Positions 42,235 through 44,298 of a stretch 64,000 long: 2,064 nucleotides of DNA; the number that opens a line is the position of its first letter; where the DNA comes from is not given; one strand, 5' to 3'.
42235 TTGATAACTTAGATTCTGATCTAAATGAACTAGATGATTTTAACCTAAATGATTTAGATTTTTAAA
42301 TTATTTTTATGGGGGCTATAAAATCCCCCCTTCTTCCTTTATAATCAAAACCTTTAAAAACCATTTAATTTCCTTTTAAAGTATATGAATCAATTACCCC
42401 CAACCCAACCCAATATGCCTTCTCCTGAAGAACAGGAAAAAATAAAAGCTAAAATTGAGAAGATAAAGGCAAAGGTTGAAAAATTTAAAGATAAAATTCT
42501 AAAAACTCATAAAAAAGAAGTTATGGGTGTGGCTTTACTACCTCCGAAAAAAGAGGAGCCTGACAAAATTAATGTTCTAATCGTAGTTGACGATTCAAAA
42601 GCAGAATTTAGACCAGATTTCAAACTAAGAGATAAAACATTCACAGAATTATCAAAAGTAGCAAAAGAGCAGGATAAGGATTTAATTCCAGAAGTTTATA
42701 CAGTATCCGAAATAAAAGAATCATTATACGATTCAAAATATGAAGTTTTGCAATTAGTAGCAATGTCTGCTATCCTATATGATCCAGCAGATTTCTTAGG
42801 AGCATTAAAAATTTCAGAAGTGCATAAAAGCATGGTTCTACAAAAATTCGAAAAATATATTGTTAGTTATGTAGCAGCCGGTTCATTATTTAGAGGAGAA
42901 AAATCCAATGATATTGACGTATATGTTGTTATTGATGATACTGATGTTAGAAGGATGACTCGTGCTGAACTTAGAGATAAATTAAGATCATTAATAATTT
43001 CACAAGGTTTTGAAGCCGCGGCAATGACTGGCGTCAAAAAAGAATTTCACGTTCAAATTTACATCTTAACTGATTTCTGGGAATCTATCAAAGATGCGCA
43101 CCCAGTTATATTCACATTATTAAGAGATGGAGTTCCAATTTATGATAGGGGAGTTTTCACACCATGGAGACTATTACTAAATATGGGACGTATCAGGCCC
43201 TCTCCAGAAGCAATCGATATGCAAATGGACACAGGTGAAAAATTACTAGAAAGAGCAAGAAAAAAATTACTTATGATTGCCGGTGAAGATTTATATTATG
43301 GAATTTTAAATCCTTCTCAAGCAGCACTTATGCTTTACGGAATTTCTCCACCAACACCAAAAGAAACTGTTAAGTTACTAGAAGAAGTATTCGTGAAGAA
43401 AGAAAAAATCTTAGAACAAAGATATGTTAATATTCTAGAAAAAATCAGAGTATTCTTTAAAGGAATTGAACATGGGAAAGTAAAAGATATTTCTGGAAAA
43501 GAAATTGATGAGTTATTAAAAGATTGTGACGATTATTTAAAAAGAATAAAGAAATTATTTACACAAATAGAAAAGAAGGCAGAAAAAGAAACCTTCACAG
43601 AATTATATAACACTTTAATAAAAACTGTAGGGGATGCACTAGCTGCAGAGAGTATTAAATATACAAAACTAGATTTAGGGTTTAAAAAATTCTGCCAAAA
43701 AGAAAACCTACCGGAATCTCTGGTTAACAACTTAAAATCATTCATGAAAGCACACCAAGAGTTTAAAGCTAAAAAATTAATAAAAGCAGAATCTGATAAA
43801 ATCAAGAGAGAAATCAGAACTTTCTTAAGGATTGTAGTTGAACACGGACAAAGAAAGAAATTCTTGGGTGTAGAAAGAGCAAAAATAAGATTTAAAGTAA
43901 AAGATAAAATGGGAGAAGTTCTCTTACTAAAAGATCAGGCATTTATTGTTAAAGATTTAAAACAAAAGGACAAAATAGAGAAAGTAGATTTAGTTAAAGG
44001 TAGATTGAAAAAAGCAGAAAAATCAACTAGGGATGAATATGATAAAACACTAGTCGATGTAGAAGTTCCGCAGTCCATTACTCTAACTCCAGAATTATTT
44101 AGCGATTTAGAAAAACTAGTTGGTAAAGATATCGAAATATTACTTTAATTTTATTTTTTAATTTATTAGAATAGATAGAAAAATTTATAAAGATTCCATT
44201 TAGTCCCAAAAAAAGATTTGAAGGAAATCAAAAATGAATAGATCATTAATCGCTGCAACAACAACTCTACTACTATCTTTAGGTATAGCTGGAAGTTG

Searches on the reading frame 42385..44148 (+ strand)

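Call 3: search_protein_families(library=pfam, proteins=[window:42385-44148:+], max_evalue=1)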
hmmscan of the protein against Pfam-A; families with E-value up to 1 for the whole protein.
window:42385-44148:+ (587 aa): 4 families
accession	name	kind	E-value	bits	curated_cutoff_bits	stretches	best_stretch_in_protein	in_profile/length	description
PF17107.11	SesA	-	0.0011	19.5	26.3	1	364-422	52-109/122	N-terminal domain on NACHT_NTPase and P-loop NTPases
PF24531.2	ANC1_spectrin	-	0.13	13.1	27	1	354-402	43-92/95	Nuclear anchorage protein 1, spectrin repeat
PF14792.12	DNA_pol_B_palm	-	0.15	12.7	25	0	157-215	23-81/113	DNA polymerase beta palm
PF13125.11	DUF3958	-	0.44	11.3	26.3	1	15-51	25-61/107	Protein of unknown function (DUF3958)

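Call 4: search_protein_families(library=ncbifam, proteins=[window:42385-44148:+], max_evalue=1)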
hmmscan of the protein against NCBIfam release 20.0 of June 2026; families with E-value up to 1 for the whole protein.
window:42385-44148:+ (587 aa): 0 families

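Call 31: search_protein_families(library=padloc, proteins=[window:42385-44148:+], max_evalue=0.1)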
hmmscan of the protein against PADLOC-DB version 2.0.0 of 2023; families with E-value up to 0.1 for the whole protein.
window:42385-44148:+ (587 aa): 0 families
